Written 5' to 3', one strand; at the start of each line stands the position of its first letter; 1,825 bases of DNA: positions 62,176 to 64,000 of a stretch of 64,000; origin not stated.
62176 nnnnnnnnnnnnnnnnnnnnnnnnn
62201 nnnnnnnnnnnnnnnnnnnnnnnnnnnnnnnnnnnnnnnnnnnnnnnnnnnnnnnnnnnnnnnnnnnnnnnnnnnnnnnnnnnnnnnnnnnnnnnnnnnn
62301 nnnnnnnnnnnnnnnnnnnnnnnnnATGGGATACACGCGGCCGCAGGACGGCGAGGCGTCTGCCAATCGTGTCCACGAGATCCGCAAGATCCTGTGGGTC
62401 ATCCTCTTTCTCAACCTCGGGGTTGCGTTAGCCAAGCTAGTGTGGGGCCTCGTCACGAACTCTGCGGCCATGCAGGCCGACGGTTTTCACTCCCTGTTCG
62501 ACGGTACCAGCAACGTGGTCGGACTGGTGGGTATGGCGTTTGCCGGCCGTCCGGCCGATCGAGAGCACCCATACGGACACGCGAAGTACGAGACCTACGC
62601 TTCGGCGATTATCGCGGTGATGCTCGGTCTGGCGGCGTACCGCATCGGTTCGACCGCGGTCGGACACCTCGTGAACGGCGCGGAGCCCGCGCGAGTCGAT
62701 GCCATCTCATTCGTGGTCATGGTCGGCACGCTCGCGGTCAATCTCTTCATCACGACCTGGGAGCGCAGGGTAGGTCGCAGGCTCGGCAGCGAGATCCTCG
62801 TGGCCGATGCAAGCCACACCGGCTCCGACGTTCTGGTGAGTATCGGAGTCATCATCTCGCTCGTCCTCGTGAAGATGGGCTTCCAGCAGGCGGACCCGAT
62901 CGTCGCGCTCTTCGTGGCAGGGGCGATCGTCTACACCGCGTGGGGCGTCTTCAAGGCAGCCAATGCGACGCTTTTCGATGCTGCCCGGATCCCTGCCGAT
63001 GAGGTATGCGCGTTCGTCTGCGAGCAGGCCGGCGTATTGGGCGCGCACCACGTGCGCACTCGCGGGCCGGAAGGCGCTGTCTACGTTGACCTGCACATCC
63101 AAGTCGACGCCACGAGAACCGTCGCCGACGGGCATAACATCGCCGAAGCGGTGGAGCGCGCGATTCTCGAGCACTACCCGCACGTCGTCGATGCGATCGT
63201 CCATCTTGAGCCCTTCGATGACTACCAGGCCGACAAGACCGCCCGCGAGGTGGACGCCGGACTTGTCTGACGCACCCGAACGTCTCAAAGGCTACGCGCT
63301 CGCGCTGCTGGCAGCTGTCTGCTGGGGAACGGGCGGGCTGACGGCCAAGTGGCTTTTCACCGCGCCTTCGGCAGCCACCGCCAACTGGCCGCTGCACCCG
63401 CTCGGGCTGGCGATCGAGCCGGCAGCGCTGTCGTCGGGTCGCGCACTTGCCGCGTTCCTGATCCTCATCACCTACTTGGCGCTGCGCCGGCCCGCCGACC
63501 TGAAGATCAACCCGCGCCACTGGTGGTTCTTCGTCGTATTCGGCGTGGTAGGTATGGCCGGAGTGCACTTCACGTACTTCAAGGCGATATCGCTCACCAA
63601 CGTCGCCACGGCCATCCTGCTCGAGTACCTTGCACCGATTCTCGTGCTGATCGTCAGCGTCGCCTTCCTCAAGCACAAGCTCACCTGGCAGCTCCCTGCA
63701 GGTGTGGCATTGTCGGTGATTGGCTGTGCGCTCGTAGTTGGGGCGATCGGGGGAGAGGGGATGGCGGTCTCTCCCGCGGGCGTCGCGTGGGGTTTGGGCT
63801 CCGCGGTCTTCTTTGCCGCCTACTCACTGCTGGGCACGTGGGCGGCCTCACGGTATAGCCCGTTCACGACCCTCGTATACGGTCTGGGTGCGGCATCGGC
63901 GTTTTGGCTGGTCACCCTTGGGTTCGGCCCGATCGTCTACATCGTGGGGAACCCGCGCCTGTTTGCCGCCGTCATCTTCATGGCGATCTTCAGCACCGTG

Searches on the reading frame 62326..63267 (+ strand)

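Call 17: search_protein_families(library=pfam, proteins=[window:62326-63267:+], max_evalue=0.001)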
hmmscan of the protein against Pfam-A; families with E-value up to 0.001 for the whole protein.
window:62326-63267:+ (314 aa): 2 families
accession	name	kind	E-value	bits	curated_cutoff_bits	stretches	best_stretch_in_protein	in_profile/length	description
PF01545.26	Cation_efflux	-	1.1e-41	143.2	26.6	1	23-213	1-194/198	Cation efflux family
PF16916.11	ZT_dimer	-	1.1e-18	67.4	26.7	1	225-297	7-78/78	Dimerisation domain of Zinc Transporter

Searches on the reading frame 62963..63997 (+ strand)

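Call 17: search_protein_families(library=pfam, proteins=[window:62963-63997:+], max_evalue=0.001)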
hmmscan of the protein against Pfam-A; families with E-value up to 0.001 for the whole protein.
window:62963-63997:+ (345 aa): 2 families
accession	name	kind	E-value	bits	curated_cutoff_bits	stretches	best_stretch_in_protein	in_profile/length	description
PF00892.27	EamA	-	2.3e-22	80.1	28.2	1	109-259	2-134/135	EamA-like transporter family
PF06027.18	SLC35F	-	3.4e-08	33.8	21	1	165-261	49-146/299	Solute carrier family 35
